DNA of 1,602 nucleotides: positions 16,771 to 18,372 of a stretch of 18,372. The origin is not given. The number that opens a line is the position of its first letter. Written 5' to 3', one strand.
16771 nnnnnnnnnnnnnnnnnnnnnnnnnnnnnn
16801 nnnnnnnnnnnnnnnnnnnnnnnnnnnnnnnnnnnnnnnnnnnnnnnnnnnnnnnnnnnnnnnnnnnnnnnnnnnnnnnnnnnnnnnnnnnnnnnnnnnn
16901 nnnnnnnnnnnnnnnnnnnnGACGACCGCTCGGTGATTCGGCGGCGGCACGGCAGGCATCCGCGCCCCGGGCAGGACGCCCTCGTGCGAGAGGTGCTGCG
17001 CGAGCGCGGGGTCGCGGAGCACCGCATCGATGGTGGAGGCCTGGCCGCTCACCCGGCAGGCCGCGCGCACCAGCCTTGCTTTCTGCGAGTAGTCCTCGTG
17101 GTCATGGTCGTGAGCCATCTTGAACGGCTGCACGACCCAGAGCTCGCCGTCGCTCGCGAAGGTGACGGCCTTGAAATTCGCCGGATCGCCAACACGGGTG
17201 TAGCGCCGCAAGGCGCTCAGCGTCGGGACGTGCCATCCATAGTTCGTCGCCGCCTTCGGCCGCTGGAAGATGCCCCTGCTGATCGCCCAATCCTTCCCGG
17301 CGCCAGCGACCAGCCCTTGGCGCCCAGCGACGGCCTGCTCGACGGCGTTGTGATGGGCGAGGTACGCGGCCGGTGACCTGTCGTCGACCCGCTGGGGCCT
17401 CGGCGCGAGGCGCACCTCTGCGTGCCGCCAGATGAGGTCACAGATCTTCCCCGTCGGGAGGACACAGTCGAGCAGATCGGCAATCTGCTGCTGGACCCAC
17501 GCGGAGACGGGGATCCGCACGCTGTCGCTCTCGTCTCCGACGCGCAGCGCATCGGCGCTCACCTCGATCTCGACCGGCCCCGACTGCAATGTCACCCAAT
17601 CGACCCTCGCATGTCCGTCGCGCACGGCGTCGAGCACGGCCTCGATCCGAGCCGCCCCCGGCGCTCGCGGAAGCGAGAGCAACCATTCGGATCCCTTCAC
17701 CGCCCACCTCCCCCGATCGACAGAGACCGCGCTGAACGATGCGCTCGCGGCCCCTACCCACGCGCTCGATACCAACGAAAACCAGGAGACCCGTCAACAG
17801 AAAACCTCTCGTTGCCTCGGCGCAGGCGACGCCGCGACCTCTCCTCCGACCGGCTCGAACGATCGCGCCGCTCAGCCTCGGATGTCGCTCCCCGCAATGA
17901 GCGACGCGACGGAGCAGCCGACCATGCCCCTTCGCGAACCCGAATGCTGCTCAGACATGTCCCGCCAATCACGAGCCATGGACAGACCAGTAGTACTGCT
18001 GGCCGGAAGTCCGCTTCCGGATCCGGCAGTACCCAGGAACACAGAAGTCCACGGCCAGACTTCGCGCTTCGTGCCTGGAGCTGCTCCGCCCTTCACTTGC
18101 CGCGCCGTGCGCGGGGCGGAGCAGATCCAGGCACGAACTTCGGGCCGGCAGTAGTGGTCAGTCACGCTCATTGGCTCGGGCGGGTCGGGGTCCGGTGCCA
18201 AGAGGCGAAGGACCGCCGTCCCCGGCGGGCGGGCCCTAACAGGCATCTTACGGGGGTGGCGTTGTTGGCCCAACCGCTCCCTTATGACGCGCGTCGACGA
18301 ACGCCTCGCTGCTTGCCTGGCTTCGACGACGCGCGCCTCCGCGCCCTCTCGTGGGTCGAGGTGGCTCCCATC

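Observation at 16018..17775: Convergent peptidoglycan amidase with a novel N-terminal domain abutting the effector gene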

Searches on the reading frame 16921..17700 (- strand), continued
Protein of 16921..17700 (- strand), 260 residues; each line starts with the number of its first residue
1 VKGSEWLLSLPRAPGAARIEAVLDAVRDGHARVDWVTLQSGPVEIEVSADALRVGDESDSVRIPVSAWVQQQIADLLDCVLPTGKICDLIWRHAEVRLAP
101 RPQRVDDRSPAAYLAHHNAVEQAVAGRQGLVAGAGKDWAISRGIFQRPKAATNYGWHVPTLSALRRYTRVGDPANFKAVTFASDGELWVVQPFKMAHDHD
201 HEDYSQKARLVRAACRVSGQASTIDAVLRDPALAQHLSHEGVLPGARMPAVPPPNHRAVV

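Call 96: list_cluster_members(proteins=[P0010, P0016, P0018, P0034, P0009, P0012, P0019, P0025, P0021, P0033])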
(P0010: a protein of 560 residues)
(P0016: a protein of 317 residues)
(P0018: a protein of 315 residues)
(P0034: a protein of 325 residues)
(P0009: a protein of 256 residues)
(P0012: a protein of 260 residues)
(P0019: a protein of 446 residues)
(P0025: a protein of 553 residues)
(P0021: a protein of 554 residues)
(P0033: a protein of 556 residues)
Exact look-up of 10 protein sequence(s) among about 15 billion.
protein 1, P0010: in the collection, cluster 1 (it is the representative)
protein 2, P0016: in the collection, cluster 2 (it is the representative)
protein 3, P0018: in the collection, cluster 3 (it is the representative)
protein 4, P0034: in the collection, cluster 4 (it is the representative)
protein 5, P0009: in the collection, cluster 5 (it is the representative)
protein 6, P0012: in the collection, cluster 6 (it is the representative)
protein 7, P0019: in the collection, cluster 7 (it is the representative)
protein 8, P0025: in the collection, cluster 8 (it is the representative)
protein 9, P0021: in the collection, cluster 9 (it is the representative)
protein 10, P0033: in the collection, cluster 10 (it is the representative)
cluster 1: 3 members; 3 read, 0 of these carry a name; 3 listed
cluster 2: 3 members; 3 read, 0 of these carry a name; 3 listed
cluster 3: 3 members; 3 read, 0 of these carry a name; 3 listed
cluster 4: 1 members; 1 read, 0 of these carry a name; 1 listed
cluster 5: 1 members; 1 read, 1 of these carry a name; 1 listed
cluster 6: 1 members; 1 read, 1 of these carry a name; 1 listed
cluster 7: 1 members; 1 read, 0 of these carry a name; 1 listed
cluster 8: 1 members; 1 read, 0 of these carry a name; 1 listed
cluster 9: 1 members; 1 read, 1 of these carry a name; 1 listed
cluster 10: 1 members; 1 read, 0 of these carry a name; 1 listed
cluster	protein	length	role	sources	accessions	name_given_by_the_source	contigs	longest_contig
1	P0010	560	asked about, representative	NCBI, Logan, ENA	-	-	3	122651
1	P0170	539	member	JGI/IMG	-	-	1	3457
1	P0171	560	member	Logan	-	-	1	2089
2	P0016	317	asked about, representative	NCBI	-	-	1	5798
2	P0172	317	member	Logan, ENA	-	-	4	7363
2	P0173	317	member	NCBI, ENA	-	-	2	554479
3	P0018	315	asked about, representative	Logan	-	-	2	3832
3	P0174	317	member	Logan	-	-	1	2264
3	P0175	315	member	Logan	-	-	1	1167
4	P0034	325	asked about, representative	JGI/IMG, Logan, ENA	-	-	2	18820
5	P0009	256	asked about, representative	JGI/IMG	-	hypothetical protein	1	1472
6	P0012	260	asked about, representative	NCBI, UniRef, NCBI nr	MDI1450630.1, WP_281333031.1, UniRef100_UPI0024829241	hypothetical protein [Polyangium sp. 6x1] | hypothetical protein n=1 Tax=Polyangium sp. 6x1 TaxID=3042689 RepID=UPI0024829241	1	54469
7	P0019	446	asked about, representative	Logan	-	-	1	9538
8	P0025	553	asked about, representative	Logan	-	-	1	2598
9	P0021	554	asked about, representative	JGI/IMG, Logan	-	N-acetyl-anhydromuramyl-L-alanine amidase AmpD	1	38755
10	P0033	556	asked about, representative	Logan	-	-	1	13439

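Call 97: find_encoding_contigs(protein=P0173, flank=8000, max_places=2)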
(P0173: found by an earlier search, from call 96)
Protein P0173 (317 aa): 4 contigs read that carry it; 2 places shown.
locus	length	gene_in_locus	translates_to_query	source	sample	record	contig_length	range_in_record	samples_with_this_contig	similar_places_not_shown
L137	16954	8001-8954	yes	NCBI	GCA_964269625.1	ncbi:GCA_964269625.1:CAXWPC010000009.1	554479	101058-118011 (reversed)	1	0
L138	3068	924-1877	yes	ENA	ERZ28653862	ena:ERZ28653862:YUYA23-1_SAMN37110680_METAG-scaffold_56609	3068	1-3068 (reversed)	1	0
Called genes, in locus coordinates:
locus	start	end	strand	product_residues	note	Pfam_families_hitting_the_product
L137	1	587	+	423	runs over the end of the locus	-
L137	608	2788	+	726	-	PF05954:Phage_GPD, PF04717:Phage_base_V, PF22178:Gp5_trimer_C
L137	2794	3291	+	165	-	PF08786:DcrB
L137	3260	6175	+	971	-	-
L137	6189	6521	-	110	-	PF00691:OmpA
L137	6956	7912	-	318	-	-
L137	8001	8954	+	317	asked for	PF01471:PG_binding_1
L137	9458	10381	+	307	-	-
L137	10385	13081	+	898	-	PF17900:Peptidase_M1_N, PF01433:Peptidase_M1, PF11838:ERAP1_C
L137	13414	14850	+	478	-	PF00069:Pkinase, PF07714:PK_Tyr_Ser-Thr, PF01636:APH (faint)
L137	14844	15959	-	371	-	PF10092:DUF2330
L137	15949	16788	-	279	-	-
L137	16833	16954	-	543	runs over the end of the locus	PF00989:PAS (faint), PF08448:PAS_4 (weak), PF13426:PAS_9, PF00512:HisKA (weak), PF02518:HATPase_c, PF00072:Response_reg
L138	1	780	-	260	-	?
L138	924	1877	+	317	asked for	PF01471:PG_binding_1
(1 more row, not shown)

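Call 98: find_encoding_contigs(protein=P0021, flank=8000, max_places=2)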
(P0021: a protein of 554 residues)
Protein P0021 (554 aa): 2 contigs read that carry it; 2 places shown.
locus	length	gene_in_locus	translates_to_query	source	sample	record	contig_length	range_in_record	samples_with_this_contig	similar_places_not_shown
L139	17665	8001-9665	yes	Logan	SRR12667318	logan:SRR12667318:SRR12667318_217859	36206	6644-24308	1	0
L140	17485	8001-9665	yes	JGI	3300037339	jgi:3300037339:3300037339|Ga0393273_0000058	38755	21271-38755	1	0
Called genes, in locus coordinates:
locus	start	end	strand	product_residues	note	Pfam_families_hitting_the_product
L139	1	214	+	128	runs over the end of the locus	-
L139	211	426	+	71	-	-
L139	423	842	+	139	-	-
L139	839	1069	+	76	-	-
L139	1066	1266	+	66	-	-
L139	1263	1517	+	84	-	-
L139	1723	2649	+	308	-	-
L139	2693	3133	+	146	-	-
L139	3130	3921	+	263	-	-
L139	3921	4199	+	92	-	-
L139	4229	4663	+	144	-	-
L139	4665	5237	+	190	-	-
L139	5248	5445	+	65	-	-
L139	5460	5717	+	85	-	-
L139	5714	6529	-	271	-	-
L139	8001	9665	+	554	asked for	PF01471:PG_binding_1, PF01510:Amidase_2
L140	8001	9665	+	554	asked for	PF01471:PG_binding_1, PF01510:Amidase_2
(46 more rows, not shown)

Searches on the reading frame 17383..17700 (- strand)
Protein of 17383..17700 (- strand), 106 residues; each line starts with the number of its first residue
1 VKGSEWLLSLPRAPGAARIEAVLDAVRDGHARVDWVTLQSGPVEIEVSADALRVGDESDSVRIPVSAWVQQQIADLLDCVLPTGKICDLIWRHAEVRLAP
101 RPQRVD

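Call 87: predict_structure(alignment_id=A7)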
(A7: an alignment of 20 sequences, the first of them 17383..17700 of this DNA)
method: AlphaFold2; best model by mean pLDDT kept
length: 106 residues; sequences in the alignment: 20
mean_pLDDT: 93.0   pTM: 0.77
mean pLDDT of the five models: 93.0, 92.2, 90.9, 90.6, 87.4
residues with pLDDT >= 90: 88; 70-90: 17; 50-70: 1; < 50: 0
segments of 3 or more residues with pLDDT < 50: none
pLDDT, mean of each block of 10 residues (from residue 1): 96 95 97 93 93 95 93 96 93 87 79
secondary structure, 60 per line:
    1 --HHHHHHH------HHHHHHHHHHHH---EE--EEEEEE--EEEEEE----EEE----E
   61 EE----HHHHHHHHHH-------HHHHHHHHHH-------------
elements in order: H3-9 H16-27 E35-40 E43-48 E53-55 E60-62 H67-76 H84-93

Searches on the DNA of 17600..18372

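Call 66: search_rna_families(source=window, start=17600, end=18372, threshold=evalue, max_evalue=1)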
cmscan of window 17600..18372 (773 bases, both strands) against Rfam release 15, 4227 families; matches with E-value up to 1: 7.
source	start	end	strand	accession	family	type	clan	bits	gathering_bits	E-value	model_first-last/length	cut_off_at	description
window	18062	18145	-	RF02010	mir-3180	Gene; miRNA;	-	30.9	99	0.0063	1-92/92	no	mir-3180 microRNA precursor family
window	18061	18144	+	RF04132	mir-4436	Gene; miRNA;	-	30.6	74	0.00026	1-85/85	no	mir-4436 microRNA precursor family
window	18066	18139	-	RF00784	mir-486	Gene; miRNA;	-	29.7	69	0.00014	1-68/68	no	mir-486 microRNA precursor family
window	18068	18137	-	RF04132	mir-4436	Gene; miRNA;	-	29.5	74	0.00052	1-85/85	no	mir-4436 microRNA precursor family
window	18066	18137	+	RF00784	mir-486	Gene; miRNA;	-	25.6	69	0.0021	1-68/68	no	mir-486 microRNA precursor family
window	18061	18144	+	RF02010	mir-3180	Gene; miRNA;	-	24.7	99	0.16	1-92/92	no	mir-3180 microRNA precursor family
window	18065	18139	-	RF00640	MIR167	Gene; miRNA;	-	23.8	100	0.041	1-89/89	no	MIR167 microRNA precursor family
